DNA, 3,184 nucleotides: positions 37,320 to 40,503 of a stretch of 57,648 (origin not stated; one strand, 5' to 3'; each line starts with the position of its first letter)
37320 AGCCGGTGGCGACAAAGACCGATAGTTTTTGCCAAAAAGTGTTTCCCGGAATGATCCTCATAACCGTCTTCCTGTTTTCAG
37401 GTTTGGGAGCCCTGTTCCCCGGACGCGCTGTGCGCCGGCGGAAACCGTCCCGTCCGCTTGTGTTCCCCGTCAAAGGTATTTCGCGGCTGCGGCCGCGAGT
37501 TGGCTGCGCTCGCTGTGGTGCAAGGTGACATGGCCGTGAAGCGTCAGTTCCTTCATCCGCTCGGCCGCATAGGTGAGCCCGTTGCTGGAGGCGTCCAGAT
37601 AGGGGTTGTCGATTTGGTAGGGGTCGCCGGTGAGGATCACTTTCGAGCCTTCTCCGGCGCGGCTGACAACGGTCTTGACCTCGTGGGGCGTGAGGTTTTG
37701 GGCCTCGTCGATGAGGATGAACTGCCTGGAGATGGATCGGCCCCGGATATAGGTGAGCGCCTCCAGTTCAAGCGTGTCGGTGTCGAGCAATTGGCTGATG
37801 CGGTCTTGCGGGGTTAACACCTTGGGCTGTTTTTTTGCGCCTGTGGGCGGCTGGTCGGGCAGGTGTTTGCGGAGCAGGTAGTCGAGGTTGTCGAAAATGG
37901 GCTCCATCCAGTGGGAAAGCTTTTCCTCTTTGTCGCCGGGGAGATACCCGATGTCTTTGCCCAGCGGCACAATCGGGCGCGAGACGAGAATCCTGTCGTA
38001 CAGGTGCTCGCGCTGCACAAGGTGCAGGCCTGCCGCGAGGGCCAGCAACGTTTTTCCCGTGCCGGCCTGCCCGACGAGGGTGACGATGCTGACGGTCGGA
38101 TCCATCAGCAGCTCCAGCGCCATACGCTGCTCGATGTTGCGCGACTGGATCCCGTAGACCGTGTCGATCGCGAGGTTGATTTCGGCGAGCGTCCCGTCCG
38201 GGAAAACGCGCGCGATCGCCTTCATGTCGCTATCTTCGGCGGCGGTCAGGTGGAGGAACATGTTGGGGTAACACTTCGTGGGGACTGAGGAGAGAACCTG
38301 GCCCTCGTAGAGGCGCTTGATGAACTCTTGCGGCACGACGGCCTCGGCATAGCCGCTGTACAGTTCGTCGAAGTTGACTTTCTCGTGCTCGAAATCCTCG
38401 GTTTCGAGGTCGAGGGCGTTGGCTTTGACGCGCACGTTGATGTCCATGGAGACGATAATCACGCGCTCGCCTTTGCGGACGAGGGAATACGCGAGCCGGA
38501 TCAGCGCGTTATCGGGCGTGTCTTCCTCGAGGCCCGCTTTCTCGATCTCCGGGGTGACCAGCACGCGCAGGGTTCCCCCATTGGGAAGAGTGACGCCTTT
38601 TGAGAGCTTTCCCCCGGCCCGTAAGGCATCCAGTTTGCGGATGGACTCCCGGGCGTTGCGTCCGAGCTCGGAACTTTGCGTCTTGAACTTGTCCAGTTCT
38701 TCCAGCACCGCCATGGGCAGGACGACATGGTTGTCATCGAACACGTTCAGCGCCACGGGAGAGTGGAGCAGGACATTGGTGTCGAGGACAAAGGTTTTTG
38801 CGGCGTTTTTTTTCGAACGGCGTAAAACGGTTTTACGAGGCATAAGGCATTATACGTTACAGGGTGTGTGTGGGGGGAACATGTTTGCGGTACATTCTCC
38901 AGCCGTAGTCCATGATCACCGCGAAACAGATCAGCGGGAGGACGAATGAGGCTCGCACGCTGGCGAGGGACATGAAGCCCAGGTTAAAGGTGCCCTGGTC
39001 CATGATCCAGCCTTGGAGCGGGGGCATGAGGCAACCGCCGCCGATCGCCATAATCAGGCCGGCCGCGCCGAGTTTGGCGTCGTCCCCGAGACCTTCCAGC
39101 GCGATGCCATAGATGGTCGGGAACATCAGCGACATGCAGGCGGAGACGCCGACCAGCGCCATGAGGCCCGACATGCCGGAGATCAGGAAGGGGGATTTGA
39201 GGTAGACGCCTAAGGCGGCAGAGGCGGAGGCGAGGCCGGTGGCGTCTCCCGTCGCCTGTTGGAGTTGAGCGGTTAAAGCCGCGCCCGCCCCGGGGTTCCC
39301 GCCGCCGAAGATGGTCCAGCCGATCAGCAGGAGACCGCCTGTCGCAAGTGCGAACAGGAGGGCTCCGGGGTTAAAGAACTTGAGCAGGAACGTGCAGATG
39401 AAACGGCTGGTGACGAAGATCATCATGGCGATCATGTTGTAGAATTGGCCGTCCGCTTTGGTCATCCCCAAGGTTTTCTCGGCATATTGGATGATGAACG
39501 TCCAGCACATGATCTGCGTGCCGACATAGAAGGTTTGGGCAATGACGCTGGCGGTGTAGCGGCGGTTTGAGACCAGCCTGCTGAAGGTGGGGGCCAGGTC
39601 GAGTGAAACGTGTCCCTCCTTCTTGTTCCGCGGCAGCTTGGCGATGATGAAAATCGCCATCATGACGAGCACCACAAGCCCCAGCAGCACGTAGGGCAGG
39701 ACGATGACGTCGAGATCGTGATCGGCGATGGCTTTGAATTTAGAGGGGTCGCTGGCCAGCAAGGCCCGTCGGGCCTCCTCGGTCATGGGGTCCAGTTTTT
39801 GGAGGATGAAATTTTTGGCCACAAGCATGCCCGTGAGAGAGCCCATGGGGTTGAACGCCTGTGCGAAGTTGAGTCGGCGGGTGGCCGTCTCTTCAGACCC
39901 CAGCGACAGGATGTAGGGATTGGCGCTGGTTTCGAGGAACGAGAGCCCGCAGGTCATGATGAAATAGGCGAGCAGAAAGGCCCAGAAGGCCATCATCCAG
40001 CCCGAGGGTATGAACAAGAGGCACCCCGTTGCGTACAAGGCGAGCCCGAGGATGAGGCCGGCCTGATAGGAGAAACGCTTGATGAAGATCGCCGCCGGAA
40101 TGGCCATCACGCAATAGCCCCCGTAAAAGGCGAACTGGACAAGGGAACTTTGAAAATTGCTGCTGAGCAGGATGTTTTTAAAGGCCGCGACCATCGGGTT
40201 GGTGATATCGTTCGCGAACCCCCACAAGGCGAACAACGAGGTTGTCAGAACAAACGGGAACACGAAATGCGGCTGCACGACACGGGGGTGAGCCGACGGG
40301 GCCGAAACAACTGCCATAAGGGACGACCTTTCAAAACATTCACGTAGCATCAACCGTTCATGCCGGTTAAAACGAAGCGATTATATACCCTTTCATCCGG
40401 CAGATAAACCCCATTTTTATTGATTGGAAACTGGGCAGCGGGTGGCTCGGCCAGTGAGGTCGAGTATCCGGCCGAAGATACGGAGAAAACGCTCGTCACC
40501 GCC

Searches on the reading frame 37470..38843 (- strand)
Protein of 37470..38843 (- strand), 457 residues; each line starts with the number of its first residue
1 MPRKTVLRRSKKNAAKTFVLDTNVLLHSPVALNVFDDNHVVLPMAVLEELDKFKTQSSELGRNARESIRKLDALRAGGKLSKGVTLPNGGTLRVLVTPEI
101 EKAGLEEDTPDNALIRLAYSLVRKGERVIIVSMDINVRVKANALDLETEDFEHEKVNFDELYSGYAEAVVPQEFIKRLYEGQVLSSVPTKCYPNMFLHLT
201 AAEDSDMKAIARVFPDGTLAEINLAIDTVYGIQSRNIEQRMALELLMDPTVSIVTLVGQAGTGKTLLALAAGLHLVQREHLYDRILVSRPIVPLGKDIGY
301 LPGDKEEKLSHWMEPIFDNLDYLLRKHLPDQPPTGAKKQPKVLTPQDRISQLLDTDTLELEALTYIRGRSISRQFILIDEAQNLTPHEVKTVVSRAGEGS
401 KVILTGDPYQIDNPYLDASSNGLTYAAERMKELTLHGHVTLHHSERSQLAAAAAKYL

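Call 86: search_protein_families(library=pfam, proteins=[window:37470-38843:-], max_evalue=0.000001)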
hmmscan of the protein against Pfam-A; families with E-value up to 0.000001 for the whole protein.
window:37470-38843:- (457 aa): 4 families
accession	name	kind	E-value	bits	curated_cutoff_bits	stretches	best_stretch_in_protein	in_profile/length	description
PF02562.22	PhoH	-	1.7e-48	165.3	27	1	232-445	2-190/205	PhoH-like protein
PF13638.12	PIN_4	-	2.2e-28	99.6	21.9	1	18-152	1-132/132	PIN domain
PF13604.12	AAA_30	-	1.7e-08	34.9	27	0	371-414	87-131/191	AAA domain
PF13401.12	AAA_22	-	8e-07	29.9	27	0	252-408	6-124/130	AAA domain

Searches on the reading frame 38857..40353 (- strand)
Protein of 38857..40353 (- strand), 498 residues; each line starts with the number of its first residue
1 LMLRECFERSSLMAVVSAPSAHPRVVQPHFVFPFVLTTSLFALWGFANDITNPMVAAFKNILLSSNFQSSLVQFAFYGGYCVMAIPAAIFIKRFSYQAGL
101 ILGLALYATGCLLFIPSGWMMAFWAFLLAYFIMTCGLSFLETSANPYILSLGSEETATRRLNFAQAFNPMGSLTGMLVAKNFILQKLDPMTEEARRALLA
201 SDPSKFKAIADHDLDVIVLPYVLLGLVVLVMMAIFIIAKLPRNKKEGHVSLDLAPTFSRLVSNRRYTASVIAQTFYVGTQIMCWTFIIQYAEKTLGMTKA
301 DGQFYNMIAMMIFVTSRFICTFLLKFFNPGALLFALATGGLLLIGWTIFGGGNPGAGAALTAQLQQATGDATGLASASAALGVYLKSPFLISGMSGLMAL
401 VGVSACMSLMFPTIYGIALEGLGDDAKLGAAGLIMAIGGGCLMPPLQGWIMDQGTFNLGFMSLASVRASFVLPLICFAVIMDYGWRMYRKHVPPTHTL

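Call 86: search_protein_families(library=pfam, proteins=[window:38857-40353:-], max_evalue=0.000001)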
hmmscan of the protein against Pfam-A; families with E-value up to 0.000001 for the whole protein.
window:38857-40353:- (498 aa): 1 family
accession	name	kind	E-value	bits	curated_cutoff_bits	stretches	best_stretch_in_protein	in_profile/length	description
PF07690.21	MFS_1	-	4.8e-14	52.5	33.4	1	42-382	6-342/347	Major Facilitator Superfamily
